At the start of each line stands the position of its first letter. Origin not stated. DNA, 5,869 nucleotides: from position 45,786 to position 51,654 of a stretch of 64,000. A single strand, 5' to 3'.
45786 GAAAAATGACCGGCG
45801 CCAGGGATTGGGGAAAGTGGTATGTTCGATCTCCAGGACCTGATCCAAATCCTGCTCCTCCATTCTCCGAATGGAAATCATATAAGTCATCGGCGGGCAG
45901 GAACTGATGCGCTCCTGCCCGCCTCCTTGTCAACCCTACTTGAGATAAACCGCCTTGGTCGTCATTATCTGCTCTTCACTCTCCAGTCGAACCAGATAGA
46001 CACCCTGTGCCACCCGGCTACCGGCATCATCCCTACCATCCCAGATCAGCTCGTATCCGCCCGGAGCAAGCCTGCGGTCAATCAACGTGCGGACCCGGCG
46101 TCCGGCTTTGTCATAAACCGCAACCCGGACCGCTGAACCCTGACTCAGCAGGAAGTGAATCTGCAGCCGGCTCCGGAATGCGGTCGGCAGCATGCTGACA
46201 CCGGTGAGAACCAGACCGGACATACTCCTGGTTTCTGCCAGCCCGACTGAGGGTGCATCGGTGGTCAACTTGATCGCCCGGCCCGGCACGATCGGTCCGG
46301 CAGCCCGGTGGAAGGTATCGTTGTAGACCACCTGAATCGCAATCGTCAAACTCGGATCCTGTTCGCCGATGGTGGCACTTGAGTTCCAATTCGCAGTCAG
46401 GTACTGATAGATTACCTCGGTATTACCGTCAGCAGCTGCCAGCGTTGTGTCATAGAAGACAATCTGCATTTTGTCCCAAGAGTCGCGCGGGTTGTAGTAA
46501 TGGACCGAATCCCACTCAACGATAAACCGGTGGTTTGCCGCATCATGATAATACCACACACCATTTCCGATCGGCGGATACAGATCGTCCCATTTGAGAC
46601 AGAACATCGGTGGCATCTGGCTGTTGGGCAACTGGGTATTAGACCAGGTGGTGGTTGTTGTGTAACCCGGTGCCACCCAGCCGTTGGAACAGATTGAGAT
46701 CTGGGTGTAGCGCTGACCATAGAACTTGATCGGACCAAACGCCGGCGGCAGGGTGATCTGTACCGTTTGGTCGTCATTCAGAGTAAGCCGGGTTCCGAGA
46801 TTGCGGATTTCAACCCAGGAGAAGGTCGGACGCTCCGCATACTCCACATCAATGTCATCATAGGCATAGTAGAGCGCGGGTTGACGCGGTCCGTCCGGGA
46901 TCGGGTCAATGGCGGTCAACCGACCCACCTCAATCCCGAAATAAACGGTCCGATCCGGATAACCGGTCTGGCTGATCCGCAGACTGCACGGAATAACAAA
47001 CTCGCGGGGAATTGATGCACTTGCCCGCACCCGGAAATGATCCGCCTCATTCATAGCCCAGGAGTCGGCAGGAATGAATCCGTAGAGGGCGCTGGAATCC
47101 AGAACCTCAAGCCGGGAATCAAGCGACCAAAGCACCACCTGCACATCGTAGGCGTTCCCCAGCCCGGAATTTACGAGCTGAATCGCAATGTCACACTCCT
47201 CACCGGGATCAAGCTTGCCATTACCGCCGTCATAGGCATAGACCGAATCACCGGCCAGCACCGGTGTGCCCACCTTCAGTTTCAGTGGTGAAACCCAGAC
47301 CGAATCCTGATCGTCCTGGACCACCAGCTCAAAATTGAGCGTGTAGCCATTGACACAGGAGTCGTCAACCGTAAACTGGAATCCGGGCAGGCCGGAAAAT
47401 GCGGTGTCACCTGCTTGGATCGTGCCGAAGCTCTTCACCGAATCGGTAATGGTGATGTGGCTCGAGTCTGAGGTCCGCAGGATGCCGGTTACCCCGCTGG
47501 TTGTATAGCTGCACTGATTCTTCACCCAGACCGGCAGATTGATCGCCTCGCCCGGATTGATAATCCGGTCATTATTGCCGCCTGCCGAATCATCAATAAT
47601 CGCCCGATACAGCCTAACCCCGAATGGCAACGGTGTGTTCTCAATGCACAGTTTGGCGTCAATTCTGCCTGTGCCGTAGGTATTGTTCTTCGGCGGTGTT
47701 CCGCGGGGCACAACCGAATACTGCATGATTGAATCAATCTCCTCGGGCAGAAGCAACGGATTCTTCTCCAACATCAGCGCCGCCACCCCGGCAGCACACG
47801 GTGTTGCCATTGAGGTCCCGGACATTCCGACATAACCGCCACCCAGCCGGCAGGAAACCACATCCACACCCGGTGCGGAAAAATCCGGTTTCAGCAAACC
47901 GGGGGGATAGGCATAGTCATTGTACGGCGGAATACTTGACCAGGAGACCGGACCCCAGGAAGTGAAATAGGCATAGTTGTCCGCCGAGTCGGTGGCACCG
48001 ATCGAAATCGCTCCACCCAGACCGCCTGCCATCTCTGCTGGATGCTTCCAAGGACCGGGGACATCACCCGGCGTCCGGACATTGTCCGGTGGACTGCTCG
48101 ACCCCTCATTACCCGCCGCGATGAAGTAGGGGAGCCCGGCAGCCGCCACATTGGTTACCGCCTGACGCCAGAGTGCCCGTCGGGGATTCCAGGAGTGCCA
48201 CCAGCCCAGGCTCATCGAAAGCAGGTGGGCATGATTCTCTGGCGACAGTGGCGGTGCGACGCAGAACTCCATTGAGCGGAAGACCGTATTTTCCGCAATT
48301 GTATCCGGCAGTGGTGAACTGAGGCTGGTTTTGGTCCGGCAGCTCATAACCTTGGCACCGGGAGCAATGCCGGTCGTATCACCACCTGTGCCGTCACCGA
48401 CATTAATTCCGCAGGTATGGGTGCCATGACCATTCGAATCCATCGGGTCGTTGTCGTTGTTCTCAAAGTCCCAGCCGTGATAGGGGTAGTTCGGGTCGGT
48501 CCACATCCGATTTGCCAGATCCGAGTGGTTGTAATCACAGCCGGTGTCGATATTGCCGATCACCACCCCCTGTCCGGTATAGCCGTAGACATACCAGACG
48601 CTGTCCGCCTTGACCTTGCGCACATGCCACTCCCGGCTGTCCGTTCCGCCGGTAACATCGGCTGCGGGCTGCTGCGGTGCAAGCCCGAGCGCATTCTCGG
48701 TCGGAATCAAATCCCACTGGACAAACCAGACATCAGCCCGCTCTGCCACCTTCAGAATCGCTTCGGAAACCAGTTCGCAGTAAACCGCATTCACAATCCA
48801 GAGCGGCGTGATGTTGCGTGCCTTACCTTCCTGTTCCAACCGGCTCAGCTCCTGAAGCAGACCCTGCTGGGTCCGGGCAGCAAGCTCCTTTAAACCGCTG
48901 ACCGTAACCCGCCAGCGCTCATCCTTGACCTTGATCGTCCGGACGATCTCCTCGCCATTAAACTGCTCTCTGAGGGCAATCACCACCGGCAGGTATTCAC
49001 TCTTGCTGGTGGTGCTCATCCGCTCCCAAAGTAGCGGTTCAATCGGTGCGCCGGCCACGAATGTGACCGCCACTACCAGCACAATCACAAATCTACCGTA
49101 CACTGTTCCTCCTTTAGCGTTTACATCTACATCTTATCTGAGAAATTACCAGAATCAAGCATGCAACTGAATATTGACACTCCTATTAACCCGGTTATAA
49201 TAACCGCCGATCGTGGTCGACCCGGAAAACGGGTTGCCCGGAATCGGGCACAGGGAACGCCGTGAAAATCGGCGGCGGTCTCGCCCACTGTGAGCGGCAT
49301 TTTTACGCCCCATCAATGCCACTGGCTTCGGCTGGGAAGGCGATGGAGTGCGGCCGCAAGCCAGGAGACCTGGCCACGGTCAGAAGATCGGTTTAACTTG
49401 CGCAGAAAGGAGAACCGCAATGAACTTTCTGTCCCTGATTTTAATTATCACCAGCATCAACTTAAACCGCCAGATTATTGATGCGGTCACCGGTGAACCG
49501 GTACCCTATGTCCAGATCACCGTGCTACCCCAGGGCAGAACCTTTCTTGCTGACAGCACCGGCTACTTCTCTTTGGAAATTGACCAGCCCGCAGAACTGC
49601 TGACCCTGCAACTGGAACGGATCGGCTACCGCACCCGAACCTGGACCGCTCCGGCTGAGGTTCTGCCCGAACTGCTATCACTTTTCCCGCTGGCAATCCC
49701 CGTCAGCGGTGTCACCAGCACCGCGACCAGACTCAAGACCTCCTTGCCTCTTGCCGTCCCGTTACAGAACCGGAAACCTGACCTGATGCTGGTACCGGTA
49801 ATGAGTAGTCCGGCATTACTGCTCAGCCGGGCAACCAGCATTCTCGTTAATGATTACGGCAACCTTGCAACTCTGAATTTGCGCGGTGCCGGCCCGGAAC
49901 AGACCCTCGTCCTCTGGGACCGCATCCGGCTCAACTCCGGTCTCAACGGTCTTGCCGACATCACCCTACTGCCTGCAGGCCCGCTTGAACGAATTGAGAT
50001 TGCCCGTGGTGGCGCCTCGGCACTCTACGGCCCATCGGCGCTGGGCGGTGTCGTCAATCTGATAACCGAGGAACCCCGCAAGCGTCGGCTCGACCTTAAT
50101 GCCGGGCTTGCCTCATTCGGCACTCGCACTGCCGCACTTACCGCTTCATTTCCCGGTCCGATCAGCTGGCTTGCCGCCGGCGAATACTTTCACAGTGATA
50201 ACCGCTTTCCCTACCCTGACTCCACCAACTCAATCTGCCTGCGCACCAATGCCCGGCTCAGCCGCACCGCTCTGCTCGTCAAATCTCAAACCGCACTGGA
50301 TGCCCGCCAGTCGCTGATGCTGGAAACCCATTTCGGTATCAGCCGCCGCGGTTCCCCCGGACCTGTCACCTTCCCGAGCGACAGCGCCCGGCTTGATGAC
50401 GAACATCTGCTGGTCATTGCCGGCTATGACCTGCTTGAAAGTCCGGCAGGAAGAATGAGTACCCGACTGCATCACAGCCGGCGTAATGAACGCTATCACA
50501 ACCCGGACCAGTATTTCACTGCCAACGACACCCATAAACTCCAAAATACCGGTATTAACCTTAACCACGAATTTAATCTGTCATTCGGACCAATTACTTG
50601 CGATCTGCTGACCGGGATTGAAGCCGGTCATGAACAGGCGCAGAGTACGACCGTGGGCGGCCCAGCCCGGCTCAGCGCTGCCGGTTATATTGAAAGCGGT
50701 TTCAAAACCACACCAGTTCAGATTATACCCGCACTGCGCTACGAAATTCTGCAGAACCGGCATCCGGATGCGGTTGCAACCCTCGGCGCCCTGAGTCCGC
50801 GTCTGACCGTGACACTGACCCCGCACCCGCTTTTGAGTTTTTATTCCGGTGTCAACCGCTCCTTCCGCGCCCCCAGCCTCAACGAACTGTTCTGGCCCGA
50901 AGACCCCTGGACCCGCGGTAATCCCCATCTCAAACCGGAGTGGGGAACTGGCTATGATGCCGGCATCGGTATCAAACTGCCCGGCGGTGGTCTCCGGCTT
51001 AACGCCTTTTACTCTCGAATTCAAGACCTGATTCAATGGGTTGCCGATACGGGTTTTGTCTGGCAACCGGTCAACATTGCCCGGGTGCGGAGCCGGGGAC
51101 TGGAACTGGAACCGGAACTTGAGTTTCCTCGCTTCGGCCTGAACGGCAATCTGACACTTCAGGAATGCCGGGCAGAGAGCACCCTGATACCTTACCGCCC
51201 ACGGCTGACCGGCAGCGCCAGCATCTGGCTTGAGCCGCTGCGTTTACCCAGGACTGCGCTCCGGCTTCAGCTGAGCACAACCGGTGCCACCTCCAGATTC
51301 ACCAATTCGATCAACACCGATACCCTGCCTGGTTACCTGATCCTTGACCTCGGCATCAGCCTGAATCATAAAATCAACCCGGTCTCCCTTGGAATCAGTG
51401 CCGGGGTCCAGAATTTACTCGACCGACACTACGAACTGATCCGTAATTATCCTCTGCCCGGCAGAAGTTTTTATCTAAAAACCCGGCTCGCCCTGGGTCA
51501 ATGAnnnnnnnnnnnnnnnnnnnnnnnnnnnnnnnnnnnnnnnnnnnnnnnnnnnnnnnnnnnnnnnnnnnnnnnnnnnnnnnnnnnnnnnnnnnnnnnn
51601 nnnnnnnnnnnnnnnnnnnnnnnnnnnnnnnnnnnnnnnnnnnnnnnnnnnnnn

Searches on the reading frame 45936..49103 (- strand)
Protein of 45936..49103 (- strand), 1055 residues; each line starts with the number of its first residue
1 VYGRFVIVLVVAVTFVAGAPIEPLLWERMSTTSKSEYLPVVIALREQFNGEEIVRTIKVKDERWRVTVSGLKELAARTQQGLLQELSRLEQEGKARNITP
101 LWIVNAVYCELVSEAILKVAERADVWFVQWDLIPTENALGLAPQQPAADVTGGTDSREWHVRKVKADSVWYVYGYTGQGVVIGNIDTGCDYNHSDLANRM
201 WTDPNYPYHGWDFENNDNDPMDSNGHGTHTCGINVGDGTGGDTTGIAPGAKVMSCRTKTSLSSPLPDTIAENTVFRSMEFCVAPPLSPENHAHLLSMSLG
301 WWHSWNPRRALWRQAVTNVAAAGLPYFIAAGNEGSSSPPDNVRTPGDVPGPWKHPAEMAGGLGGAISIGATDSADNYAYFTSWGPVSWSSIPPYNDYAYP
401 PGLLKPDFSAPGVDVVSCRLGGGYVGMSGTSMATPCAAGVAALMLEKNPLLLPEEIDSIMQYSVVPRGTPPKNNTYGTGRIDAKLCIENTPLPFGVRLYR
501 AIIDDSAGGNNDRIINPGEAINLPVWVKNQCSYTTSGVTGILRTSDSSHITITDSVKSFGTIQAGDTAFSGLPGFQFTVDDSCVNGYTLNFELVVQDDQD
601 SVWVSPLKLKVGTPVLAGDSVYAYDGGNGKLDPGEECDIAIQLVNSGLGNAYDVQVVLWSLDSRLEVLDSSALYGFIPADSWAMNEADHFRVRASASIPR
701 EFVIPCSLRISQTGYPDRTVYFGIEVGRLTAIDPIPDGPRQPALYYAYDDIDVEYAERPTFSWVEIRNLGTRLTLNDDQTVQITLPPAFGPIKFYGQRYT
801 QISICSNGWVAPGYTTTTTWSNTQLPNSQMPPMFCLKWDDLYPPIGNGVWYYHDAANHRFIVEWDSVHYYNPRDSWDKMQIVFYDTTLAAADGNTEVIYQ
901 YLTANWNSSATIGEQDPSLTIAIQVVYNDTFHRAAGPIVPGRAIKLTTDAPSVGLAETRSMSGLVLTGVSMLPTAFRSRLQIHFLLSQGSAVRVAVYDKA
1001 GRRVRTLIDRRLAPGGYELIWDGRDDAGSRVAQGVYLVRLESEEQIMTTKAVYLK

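Call 10: search_protein_families(library=pfam, proteins=[window:45936-49103:-], max_evalue=0.0001)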
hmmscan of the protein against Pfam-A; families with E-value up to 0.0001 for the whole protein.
window:45936-49103:- (1055 aa): 2 families
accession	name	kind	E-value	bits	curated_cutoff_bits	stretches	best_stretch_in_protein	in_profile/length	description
PF00082.27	Peptidase_S8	-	4.9e-44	151.2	21.8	1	177-479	1-288/288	Subtilase family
PF13860.13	FlgD_ig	-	7.3e-09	35.9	27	1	987-1043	20-76/79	FlgD Ig-like domain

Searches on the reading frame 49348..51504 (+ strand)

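Call 10: search_protein_families(library=pfam, proteins=[window:49348-51504:+], max_evalue=0.0001)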
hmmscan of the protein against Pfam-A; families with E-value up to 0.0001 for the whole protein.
window:49348-51504:+ (718 aa): 4 families
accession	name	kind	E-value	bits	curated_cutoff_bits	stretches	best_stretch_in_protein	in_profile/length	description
PF00593.30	TonB_dep_Rec_b-barrel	-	1.1e-36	128.1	27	1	378-690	88-436/436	TonB dependent receptor-like, beta-barrel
PF07715.20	Plug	-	2e-12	48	23.9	1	163-235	33-107/107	TonB-dependent Receptor Plug Domain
PF13715.12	CarbopepD_reg_2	-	8.4e-06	26.2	32.2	1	42-98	4-59/88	CarboxypepD_reg-like domain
PF13620.12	CarboxypepD_reg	-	2.7e-05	24.9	32.3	1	42-98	5-63/82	Carboxypeptidase regulatory-like domain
